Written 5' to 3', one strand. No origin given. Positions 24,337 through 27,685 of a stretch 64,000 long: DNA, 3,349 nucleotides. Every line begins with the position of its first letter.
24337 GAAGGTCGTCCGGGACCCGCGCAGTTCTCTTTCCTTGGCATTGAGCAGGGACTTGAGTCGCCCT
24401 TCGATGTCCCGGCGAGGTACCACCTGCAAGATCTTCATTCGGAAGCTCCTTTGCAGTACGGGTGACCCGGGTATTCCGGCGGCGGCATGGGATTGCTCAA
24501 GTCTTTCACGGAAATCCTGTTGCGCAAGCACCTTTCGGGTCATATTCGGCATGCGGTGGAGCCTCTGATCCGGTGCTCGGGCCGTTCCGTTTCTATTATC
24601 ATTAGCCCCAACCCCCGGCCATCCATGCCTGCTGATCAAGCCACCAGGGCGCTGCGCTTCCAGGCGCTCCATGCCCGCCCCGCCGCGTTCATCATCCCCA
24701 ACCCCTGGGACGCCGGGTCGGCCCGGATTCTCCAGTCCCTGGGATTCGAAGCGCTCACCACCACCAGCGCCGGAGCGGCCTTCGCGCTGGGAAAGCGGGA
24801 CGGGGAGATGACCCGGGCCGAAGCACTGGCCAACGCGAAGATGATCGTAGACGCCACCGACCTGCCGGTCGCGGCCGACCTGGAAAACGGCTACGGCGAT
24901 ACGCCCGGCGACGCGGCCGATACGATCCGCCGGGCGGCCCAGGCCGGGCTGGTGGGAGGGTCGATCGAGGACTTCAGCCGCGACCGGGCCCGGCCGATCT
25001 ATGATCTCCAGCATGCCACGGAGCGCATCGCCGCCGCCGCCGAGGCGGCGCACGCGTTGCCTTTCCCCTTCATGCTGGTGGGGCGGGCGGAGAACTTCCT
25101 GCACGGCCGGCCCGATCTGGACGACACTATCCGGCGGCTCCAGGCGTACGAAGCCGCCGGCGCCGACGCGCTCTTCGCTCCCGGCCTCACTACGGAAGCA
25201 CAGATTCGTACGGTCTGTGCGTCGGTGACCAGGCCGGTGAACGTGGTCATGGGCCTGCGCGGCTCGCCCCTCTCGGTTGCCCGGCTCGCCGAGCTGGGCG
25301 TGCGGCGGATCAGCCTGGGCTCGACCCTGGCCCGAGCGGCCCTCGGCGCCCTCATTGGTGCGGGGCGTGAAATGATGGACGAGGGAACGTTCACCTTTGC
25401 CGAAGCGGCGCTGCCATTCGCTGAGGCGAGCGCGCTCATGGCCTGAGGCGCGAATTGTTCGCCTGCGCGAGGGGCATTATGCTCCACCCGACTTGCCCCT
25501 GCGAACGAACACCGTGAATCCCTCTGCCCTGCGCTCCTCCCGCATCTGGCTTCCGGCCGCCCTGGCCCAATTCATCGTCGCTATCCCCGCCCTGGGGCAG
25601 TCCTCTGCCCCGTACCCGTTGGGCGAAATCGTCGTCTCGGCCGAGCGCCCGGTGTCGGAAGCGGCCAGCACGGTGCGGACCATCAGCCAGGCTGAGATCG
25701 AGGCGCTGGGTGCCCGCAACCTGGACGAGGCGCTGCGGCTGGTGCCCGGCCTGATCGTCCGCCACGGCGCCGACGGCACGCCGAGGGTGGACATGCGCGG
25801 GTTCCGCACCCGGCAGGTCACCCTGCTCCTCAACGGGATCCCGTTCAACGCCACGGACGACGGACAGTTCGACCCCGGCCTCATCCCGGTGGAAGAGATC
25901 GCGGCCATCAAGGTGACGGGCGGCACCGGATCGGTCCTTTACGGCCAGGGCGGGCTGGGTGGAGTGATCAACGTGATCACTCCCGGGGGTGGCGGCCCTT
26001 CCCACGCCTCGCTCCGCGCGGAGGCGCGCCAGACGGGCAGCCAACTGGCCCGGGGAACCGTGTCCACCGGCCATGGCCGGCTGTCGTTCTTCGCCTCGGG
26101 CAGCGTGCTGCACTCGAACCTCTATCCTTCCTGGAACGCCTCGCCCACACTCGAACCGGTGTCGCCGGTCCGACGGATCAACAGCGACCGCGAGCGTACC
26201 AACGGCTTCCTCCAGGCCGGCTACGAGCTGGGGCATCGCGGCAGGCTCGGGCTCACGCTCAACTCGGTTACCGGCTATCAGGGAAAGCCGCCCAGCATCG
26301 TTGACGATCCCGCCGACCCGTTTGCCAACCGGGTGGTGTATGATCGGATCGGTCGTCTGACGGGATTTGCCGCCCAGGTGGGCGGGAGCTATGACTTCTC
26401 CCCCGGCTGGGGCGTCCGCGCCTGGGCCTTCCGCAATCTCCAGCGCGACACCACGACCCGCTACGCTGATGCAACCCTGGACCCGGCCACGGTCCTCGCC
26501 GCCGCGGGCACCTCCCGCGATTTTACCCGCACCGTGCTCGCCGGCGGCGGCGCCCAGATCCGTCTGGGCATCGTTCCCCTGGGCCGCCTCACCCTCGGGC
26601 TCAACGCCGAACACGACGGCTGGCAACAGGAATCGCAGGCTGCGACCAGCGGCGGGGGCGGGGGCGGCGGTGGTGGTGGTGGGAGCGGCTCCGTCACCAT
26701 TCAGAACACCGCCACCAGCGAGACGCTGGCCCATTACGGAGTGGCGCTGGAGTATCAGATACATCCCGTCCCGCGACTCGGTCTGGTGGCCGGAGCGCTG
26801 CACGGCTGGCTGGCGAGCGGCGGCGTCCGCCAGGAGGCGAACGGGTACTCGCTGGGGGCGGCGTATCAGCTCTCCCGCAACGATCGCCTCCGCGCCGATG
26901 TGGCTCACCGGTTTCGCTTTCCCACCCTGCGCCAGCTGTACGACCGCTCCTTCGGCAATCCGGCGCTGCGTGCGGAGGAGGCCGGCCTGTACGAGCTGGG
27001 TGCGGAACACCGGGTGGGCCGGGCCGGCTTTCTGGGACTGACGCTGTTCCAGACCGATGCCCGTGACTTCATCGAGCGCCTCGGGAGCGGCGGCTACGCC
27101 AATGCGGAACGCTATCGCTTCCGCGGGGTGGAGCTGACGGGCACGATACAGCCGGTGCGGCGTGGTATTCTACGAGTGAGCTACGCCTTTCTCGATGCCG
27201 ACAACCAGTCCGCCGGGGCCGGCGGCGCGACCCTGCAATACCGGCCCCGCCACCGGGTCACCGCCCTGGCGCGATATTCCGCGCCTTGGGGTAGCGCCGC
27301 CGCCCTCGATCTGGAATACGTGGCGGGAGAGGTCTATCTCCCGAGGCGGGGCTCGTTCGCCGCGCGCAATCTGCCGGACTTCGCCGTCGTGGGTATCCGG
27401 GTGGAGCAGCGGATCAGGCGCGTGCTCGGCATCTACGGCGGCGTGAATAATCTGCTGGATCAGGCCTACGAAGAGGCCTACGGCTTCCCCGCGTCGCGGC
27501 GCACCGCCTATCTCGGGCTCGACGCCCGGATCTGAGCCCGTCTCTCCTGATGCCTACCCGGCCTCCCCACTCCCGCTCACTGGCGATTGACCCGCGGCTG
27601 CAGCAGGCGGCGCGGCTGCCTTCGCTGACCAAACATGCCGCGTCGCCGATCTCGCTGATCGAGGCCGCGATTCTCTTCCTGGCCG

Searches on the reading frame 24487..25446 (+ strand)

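Call 44: search_protein_families(library=pfam, proteins=[window:24487-25446:+])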
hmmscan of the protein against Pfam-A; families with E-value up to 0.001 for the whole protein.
window:24487-25446:+ (319 aa): 1 family
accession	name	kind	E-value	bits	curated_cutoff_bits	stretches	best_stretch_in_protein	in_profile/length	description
PF13714.12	PEP_mutase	-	2.1e-76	257.1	31.5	1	58-295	1-238/240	Phosphoenolpyruvate phosphomutase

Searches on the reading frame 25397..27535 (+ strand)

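Call 44: search_protein_families(library=pfam, proteins=[window:25397-27535:+])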
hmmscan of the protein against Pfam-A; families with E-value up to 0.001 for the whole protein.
window:25397-27535:+ (712 aa): 2 families
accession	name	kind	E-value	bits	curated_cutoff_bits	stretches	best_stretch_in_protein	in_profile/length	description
PF00593.30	TonB_dep_Rec_b-barrel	-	3.6e-31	109.9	27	1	279-686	25-436/436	TonB dependent receptor-like, beta-barrel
PF07715.20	Plug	-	1.1e-22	81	23.9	1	86-190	2-107/107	TonB-dependent Receptor Plug Domain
